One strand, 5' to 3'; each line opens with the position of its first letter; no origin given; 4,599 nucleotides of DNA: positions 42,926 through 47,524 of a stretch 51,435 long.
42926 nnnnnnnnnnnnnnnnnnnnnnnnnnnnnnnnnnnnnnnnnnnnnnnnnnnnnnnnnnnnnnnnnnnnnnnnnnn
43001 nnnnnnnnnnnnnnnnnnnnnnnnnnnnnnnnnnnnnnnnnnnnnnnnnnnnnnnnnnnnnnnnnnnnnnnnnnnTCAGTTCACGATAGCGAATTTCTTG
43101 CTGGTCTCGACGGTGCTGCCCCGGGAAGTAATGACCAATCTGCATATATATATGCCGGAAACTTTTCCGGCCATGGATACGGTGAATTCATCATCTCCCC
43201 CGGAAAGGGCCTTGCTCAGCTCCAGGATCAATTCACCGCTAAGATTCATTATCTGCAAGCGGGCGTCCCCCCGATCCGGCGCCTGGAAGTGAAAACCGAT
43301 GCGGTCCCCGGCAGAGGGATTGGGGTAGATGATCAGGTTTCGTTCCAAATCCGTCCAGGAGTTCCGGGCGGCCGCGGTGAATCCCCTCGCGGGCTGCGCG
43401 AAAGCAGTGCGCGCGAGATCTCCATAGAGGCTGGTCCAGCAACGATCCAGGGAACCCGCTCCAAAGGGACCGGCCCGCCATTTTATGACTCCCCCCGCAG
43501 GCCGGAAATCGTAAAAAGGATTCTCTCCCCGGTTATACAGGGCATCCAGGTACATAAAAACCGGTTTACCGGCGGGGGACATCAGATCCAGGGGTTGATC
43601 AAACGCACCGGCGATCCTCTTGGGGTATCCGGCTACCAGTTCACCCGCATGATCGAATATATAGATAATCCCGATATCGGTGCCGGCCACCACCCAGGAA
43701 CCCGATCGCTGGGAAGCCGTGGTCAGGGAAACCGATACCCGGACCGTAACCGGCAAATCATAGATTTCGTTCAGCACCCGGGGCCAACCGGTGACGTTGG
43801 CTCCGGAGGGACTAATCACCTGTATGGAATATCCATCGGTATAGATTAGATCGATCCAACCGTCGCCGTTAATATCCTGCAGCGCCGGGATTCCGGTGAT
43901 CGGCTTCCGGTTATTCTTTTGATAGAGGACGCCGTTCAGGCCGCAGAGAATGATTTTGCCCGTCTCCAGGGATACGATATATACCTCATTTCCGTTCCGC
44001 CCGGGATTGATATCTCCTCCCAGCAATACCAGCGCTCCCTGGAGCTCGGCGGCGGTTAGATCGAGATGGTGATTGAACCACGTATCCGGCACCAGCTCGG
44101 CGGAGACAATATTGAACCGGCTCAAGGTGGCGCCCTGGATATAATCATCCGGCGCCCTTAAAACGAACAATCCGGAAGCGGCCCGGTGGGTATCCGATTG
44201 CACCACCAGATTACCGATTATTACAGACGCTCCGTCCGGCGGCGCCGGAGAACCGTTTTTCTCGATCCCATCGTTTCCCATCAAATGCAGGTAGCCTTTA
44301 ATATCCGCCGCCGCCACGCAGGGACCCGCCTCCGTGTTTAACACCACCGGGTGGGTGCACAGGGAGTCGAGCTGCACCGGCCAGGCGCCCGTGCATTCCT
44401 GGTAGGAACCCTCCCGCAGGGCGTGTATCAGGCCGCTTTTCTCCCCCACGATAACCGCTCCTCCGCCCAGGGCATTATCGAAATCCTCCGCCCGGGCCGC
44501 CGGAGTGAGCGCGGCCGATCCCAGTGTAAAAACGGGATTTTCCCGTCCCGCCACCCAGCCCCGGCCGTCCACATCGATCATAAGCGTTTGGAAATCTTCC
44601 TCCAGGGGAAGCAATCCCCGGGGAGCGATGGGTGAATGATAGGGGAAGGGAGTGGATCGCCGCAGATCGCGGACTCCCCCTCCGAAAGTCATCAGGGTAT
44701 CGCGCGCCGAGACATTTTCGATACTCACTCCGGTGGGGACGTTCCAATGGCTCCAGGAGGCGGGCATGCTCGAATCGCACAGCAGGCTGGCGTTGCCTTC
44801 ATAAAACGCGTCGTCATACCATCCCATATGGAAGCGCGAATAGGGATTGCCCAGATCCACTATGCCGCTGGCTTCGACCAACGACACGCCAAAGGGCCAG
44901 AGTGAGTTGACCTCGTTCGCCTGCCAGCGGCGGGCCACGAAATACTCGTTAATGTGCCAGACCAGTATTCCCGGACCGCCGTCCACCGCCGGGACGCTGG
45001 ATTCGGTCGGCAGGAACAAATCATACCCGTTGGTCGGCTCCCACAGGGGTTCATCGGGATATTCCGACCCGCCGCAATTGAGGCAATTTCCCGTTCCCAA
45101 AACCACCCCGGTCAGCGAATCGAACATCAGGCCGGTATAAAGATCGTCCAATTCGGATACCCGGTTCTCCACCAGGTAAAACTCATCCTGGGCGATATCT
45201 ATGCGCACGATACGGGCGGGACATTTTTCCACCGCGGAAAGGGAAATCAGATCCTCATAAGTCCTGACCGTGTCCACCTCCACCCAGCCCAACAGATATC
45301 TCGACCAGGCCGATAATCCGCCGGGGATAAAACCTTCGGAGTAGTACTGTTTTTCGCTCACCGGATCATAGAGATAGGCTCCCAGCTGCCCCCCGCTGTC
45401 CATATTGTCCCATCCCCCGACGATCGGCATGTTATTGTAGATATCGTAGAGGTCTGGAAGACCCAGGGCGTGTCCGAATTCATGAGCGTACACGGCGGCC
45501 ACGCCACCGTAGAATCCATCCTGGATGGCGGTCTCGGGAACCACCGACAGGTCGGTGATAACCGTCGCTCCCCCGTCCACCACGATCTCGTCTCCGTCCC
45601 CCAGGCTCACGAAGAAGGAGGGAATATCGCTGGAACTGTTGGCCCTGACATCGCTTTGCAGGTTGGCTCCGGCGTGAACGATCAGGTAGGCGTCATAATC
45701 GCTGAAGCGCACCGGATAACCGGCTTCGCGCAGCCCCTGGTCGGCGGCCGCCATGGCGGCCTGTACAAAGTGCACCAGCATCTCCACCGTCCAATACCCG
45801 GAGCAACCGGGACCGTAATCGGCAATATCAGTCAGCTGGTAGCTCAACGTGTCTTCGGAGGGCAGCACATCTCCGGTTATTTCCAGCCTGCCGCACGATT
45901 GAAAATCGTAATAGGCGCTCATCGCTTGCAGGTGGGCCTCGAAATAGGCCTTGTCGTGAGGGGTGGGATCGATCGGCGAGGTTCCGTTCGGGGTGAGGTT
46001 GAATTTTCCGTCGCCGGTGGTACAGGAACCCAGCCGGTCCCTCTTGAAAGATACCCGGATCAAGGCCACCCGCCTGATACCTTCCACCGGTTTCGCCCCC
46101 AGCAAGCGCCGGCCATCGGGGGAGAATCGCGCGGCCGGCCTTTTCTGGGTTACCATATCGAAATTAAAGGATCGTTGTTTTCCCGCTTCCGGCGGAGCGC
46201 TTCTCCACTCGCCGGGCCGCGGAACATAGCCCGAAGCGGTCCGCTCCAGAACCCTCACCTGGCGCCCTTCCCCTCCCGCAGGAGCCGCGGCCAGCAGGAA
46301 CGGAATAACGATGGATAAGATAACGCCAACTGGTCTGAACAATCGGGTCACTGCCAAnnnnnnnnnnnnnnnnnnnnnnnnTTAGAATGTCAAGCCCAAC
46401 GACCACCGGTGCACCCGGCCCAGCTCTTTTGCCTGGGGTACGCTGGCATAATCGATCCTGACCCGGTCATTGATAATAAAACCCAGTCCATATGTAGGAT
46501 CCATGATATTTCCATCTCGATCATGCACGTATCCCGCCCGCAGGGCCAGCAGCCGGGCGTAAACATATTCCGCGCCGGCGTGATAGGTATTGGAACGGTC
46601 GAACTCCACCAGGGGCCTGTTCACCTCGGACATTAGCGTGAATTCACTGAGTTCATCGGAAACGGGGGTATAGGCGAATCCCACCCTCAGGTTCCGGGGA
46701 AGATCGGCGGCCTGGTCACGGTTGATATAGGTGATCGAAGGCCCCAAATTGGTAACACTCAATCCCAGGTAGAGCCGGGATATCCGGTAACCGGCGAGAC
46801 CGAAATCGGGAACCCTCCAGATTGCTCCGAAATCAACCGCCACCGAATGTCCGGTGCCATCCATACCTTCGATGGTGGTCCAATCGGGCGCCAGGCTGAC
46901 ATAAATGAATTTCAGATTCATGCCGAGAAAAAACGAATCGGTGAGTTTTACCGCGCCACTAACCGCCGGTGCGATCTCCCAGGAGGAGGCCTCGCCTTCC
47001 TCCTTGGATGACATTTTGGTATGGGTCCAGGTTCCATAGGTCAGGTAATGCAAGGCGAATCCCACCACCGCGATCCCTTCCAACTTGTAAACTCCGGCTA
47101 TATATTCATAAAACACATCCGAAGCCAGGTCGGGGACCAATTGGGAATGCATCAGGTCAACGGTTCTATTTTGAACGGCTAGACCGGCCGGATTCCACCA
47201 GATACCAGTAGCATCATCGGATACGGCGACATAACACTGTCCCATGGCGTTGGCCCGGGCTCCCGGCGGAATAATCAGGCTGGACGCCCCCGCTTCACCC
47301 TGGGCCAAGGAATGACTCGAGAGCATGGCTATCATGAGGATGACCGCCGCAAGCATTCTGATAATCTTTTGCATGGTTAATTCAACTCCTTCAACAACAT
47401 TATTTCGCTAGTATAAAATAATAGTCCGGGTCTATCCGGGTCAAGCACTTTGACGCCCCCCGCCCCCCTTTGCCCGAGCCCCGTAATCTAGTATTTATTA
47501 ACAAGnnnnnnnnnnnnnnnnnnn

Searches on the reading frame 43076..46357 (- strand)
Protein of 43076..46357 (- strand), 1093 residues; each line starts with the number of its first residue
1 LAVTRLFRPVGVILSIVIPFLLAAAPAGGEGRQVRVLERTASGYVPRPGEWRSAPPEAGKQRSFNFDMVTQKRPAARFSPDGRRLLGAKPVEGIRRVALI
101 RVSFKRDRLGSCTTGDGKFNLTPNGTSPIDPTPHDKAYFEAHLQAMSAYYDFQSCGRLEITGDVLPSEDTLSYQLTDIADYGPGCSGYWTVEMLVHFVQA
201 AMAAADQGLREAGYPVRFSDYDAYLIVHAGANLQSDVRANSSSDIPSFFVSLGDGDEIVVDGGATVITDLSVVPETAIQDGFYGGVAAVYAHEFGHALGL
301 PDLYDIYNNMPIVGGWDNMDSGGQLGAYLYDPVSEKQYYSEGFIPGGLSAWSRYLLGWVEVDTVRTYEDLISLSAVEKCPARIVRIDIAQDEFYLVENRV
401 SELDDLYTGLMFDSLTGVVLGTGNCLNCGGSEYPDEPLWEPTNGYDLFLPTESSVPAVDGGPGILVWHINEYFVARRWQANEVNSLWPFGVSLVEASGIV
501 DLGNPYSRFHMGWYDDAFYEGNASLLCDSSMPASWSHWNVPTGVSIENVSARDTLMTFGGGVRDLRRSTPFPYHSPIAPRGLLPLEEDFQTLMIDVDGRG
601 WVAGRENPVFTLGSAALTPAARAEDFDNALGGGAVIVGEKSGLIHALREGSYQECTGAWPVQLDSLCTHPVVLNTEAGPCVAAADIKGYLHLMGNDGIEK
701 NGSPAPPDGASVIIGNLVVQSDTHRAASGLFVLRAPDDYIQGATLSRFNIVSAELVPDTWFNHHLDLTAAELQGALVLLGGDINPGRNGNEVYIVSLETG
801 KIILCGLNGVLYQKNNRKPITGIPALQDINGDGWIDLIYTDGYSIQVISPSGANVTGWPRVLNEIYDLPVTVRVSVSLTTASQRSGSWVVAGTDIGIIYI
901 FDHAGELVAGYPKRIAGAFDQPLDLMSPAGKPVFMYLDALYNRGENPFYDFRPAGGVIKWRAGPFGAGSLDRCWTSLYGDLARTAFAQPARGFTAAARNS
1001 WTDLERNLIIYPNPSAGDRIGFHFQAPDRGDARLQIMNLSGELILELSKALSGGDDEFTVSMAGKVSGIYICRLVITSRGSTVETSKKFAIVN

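Call 5: search_protein_families(library=pfam, proteins=[window:43076-46357:-], max_evalue=0.01)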
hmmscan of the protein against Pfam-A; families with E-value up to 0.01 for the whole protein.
window:43076-46357:- (1093 aa): 2 families
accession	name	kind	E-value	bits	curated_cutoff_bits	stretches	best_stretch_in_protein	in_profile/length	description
PF05547.17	Peptidase_M6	-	1.5e-07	31.4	22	1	284-327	223-268/294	Immune inhibitor A peptidase M6, catalytic domain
PF18962.6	Por_Secre_tail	-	1.9e-05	25.3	27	1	1010-1080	1-66/75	Secretion system C-terminal sorting domain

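Call 6: search_protein_families(library=ncbifam, proteins=[window:43076-46357:-], max_evalue=0.01)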
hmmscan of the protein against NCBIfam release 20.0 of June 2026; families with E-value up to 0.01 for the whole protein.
window:43076-46357:- (1093 aa): 3 families
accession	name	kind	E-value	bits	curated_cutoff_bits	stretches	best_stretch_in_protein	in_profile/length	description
NF052323.1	T9SSA_dep_M6i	equivalog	4.2e-56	190.5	600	2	93-525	42-494/1043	T9SS-dependent M6-like inactivated metalloprotease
TIGR03296.1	M6dom_TIGR03296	domain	1.3e-22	81.1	110.8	1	138-400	19-269/286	M6 family metalloprotease domain-containing protein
TIGR04183.1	Por_Secre_tail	domain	6.2e-07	29.3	23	1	1010-1079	1-61/72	T9SS type A sorting domain-containing protein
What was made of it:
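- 43076..46357 (-): M6-like metalloprotease-fold protein with a type A T9SS C-terminal sorting domain (a likely cargo). NF052323 at 190 bits (below its cutoff of 600); TIGR04183 at 29 bits (cutoff 23) (call 6).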

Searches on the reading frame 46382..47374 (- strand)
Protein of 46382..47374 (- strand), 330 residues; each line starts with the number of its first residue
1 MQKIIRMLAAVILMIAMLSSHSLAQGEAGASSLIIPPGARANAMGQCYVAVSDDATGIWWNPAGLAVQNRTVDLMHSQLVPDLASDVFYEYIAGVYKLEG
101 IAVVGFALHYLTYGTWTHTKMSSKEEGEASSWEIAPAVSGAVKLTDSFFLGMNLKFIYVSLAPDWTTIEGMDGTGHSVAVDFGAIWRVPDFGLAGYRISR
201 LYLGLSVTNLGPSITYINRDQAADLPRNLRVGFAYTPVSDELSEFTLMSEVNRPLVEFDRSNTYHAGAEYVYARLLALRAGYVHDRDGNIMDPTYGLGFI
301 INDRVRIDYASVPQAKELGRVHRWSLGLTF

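Call 5: search_protein_families(library=pfam, proteins=[window:46382-47374:-], max_evalue=0.01)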
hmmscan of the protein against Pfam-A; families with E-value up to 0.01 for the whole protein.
window:46382-47374:- (330 aa): 3 families
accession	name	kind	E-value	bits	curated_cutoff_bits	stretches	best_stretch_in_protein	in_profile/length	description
PF19572.5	PorV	-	5.1e-19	69.2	27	1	32-256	15-238/243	Type IX secretion system protein PorV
PF03687.19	UPF0164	-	1.2e-10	41.2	21.4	1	20-283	31-302/325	Uncharacterised protein family (UPF0164)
PF03349.22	Toluene_X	-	5.4e-05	22.3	29.7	0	48-158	30-116/421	Outer membrane protein transport protein (OMPP1/FadL/TodX)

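Call 6: search_protein_families(library=ncbifam, proteins=[window:46382-47374:-], max_evalue=0.01)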
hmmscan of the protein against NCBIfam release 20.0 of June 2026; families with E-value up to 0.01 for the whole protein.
window:46382-47374:- (330 aa): 5 families
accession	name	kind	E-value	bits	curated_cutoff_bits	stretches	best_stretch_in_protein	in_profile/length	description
NF033709.1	PorV_fam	subfamily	7.4e-60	203.2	90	1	29-330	3-326/326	PorV/PorQ family protein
NF033710.1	T9SS_OM_PorV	equivalog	1.2e-39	136.6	250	2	24-257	20-251/367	type IX secretion system outer membrane channel protein PorV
NF033711.1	T9SS_PorQ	equivalog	1.6e-18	66.9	220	1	10-236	5-212/335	type IX secretion system protein PorQ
NF052325.1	PorVQ2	equivalog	9.5e-13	47.8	325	1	33-110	30-106/354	putative type IX sorting system protein PorV2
TIGR03519.1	T9SS_PorP_fam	subfamily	4.9e-05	22.9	90.55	1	141-310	106-268/292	PorP/SprF family type IX secretion system membrane protein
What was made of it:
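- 46382..47374 (-): PorV-family outer-membrane shuttle protein. NF033709 at 203 bits (cutoff 90); Pfam PorV (calls 5, 6).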
